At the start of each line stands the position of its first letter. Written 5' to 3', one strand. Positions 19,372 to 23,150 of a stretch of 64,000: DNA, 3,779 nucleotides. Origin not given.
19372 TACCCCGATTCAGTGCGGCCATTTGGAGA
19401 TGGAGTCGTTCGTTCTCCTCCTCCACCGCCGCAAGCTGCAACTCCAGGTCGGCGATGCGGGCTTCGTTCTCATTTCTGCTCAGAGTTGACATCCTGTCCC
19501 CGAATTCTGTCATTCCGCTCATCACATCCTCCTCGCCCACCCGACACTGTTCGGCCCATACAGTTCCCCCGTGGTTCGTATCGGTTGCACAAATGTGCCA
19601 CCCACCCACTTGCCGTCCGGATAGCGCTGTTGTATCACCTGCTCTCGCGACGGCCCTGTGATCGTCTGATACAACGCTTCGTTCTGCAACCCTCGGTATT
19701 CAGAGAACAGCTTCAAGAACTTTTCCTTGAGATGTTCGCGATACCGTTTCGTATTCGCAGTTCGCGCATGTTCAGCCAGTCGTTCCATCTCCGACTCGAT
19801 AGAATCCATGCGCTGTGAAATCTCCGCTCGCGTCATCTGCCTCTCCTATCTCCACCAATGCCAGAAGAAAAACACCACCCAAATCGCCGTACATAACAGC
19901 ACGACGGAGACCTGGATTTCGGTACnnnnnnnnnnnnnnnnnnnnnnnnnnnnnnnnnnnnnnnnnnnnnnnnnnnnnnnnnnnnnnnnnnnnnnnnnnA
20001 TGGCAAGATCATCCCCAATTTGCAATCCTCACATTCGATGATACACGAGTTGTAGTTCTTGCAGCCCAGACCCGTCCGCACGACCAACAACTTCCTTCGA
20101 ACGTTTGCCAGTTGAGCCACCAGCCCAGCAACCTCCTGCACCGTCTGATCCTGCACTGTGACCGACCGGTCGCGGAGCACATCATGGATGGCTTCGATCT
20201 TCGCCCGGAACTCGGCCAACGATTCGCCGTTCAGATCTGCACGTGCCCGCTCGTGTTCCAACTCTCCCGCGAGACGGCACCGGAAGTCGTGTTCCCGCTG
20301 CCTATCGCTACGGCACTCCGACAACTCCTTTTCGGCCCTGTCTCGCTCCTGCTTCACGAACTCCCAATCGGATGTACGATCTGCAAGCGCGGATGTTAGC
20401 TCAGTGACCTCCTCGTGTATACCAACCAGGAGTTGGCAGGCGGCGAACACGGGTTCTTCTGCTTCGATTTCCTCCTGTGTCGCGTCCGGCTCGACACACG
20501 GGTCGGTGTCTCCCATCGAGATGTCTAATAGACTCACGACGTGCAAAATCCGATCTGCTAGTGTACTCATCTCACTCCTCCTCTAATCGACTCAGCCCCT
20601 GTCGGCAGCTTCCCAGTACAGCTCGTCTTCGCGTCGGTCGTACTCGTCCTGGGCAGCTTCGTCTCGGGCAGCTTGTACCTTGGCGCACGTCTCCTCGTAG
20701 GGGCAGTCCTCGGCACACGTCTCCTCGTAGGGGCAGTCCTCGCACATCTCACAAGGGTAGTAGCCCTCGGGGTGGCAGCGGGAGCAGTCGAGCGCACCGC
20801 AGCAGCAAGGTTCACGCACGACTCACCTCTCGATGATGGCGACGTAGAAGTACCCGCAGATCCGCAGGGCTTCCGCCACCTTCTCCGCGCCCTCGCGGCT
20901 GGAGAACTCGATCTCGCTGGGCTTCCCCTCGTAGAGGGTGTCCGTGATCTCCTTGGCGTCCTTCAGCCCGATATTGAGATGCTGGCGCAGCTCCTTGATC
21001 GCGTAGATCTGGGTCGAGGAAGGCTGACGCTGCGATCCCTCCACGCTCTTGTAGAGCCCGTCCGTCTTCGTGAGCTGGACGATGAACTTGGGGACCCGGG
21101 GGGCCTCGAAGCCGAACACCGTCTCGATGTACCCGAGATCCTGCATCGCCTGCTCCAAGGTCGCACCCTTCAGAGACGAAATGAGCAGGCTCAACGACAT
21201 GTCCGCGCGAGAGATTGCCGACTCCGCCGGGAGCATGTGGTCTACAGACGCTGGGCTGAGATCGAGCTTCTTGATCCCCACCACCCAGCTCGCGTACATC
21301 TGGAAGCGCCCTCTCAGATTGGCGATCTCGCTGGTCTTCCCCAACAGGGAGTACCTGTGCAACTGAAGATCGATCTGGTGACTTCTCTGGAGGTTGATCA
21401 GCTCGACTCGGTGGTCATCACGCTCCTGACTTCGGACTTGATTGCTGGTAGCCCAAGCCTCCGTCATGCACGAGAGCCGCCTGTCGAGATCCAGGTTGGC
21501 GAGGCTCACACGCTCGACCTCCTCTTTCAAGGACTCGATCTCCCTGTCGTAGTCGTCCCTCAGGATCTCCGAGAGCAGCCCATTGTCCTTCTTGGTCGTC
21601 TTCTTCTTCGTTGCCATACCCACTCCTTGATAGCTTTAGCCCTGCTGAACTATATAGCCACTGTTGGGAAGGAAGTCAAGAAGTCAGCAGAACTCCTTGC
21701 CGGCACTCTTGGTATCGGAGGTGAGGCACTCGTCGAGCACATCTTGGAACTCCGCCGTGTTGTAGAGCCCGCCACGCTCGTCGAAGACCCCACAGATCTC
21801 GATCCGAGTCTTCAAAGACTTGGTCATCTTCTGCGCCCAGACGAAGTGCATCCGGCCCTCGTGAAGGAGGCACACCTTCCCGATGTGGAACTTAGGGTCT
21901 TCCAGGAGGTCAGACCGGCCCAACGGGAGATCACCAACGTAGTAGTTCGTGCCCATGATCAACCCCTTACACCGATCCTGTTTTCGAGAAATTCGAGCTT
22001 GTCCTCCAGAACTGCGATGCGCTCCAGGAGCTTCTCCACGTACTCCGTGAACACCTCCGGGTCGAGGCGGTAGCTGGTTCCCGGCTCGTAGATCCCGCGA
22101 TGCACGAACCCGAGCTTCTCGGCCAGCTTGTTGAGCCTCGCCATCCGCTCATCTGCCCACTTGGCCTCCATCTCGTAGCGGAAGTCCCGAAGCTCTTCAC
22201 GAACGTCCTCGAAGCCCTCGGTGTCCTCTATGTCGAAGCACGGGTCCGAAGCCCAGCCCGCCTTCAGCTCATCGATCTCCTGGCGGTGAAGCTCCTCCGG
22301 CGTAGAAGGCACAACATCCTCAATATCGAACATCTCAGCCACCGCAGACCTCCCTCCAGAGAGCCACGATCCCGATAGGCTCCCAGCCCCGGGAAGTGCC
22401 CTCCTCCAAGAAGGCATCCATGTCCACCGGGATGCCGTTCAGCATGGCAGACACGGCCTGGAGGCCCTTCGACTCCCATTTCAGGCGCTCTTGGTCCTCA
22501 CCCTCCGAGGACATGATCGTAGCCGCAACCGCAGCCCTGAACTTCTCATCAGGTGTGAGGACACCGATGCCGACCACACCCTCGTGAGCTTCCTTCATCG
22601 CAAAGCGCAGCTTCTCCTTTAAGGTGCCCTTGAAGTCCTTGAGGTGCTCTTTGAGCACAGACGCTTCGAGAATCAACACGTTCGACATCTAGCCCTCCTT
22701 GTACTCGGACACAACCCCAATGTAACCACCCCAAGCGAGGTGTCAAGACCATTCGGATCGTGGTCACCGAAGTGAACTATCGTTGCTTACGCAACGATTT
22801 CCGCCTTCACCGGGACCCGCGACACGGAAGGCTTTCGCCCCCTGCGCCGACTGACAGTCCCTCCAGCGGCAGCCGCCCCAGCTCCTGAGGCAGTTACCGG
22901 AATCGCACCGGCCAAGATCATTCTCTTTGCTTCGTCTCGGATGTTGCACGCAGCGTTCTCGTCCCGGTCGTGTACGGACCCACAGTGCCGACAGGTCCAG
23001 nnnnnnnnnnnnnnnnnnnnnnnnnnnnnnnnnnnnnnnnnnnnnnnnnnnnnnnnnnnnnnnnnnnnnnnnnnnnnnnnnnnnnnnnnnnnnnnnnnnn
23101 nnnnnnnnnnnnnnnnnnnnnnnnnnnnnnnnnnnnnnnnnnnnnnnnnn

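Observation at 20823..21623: Protein carrying a ribosomal L7/L12 C-terminal-domain-like module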

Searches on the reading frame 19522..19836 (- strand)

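Call 35: search_protein_families(library=pfam, proteins=[window:19522-19836:-], max_evalue=0.01)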
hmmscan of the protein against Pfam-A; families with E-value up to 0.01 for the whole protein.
window:19522-19836:- (104 aa): 1 family
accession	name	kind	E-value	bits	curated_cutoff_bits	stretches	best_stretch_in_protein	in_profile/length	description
PF03885.18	DUF327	-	0.0017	18.8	25.8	1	3-53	39-89/143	Protein of unknown function (DUF327)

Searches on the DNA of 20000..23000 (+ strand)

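Call 3: search_dna_similar(query=window:20000-23000:+, collection=phages, mode=near, max_rows=20)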
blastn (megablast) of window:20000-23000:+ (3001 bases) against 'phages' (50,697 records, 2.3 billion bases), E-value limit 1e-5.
No match.
